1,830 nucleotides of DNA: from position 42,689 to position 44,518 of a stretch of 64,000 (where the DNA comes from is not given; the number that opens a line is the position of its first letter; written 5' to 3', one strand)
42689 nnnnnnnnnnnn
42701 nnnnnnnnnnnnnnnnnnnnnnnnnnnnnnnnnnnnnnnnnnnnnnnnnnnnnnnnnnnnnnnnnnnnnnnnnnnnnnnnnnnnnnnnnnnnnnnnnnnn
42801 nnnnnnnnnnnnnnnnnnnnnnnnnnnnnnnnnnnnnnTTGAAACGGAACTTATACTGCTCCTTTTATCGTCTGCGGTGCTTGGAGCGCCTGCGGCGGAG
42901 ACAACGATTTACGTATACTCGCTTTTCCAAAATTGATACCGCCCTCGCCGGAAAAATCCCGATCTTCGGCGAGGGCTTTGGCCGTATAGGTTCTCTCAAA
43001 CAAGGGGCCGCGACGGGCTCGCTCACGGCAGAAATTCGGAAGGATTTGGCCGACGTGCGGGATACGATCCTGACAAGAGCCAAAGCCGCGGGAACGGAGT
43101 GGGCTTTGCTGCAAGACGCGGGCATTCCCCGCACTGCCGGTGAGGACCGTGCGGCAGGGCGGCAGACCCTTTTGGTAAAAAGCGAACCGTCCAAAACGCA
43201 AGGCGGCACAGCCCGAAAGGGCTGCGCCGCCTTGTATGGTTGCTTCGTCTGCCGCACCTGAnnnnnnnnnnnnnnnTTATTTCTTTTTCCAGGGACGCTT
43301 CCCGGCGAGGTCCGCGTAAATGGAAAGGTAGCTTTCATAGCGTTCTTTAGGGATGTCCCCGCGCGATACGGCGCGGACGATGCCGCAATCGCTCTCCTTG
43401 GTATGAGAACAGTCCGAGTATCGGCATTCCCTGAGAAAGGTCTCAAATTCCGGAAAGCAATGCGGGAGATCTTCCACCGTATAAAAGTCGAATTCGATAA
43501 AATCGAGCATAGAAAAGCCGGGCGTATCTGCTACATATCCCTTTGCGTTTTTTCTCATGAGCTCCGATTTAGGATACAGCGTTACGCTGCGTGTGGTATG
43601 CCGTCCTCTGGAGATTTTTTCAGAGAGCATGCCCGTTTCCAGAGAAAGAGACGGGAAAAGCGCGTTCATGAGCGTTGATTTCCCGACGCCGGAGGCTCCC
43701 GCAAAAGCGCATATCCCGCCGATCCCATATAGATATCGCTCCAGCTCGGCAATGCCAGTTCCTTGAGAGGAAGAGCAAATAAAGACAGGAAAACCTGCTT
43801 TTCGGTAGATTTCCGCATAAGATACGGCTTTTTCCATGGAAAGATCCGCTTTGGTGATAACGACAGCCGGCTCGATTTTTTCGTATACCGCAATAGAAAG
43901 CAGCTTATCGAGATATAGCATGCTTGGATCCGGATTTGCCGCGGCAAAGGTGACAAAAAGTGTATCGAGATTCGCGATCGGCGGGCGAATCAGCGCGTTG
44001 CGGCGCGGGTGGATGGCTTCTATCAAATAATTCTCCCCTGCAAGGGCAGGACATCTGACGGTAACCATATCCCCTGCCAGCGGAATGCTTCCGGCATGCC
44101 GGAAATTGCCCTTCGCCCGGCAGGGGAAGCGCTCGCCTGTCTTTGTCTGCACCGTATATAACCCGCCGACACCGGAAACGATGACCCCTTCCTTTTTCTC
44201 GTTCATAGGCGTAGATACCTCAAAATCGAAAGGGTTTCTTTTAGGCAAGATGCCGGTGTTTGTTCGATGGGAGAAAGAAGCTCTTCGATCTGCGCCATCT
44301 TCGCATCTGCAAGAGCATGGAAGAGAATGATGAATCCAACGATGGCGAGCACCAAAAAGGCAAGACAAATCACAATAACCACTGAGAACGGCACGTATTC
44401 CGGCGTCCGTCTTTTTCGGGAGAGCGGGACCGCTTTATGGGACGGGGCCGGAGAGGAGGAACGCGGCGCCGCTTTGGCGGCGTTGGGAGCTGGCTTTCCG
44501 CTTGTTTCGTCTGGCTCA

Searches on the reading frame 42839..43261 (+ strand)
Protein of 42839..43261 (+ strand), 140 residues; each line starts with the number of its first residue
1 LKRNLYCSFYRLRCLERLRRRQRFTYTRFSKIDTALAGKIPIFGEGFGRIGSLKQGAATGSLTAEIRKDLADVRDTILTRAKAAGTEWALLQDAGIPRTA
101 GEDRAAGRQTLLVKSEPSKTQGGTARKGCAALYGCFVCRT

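Call 46: search_protein_families(library=pfam, max_evalue=1, proteins=[window:42839-43261:+])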
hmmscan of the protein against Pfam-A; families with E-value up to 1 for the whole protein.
window:42839-43261:+ (140 aa): 0 families

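Call 63: search_protein_representatives(protein=window:42839-43261:+)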
Query: 140 residues. Proteins with E-value up to 0.001 (for the whole library): 3; up to 1e-10: 1; up to 1e-30: 1. The best 3 are listed.
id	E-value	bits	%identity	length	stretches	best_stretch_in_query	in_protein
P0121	4.3e-82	289.0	96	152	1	1-140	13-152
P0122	1.5e-05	41.2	29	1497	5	68-119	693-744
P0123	7.3e-05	39.0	29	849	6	25-89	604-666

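Call 64: search_protein_families(library=pfam, proteins=[P0122, P0123, P0121], max_evalue=0.01)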
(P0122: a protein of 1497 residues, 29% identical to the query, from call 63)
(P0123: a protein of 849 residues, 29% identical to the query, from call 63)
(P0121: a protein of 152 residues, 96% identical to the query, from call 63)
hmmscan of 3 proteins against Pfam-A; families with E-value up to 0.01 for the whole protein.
P0122 (1497 aa): 8 families
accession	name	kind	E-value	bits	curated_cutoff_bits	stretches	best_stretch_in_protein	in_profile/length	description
PF05345.18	He_PIG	-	3.3e-61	204.2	24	4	31-112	10-95/96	Putative Ig domain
PF17963.7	Big_9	-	5.4e-56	187.9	23.6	2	1159-1217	27-88/89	Bacterial Ig domain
PF17803.7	Cadherin_4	-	4.5e-22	78.8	25.1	0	198-261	4-70/71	Bacterial cadherin-like domain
PF17892.7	Cadherin_5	-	5.4e-17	61.9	26.5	0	205-294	2-98/98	Cadherin-like domain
PF01985.26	CRS1_YhbY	-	4.2e-06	27.4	27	0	752-783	19-50/84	CRS1 / YhbY (CRM) domain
PF00801.26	PKD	-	1.2e-05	25.6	23.5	0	544-570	54-80/80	PKD domain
PF14871.12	GHL6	-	1.8e-05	25.4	35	0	340-361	76-97/132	Hypothetical glycosyl hydrolase 6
PF13004.13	BACON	-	0.00021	21.6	25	0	525-573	8-48/61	Putative binding domain, N-terminal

P0123 (849 aa): 9 families
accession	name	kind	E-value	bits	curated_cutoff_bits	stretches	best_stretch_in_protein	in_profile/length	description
PF20579.4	LapA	-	8.4e-117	382.6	27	7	584-683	3-98/99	LapA domain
PF25158.1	ABCA11_C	-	5.1e-13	49.1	27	0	307-323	22-38/55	ABC transporter A family member 11-like, C-terminal domain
PF00581.25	Rhodanese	-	7.5e-13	49.2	22.2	0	743-766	15-37/102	Rhodanese-like domain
PF24145.1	K1-lyase_N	-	7.4e-11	42.4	27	0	330-378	15-59/72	K1 capsule-specific polysaccharide lyase, N-terminal domain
PF08208.16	RNA_polI_A34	-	2.8e-08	34.5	31.7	0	273-304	24-59/205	DNA-directed RNA polymerase I subunit RPA34.5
PF10387.14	DUF2442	-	4.2e-08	33.7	23.9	0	199-218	9-28/72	Protein of unknown function (DUF2442)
PF15363.11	BTBD8_C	-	0.00014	22.5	27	0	517-548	2-35/46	BTB/POZ domain-containing protein 8, C-terminal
PF22508.2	InlJ_IG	-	0.0011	19.5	26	0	451-491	33-72/81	Internalin J, Immunoglobulin-like domain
PF00017.30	SH2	-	0.003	18.1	21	0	256-287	31-63/77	SH2 domain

P0121 (152 aa): 0 families

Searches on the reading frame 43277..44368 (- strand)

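Call 16: search_protein_families(library=pfam, proteins=[window:43277-44368:-])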
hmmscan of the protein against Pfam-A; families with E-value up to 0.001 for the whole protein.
window:43277-44368:- (363 aa): 3 families
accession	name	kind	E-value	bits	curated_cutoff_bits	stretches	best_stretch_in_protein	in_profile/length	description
PF03193.22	RsgA_GTPase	-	3.6e-45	154.3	30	1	119-290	1-173/174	RsgA GTPase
PF16745.11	RsgA_N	-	1.6e-11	44.2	27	1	60-105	1-45/54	RsgA N-terminal domain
PF01926.29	MMR_HSR1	-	5.2e-06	27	21.9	1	220-285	2-56/113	50S ribosome-binding GTPase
